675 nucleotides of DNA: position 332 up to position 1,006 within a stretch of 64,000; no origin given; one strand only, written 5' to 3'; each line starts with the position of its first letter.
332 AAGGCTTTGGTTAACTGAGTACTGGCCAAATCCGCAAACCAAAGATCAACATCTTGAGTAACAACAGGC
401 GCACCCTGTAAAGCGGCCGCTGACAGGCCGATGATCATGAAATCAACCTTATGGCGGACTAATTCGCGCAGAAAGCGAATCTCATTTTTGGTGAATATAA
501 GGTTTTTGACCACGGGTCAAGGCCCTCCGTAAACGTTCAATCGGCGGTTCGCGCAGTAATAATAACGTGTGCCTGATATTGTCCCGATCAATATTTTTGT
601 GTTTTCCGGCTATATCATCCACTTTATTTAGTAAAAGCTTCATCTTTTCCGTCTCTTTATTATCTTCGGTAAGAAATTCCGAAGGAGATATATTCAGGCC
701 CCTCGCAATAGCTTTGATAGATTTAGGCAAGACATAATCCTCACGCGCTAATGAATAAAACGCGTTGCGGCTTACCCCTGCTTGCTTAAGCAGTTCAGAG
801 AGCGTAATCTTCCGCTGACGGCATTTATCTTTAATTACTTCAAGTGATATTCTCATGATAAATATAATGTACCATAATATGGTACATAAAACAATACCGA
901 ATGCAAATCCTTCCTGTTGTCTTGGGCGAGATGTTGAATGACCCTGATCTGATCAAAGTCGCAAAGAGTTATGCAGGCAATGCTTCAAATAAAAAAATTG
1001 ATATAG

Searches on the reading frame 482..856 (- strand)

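Call 33: search_protein_families(library=pfam, proteins=[window:482-856:-])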
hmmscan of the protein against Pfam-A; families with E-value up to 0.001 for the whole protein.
window:482-856:- (124 aa): 1 family
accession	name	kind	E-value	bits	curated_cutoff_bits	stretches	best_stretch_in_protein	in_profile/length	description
PF13443.12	HTH_26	-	6.2e-06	26.8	22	1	9-63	3-59/63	Cro/C1-type HTH DNA-binding domain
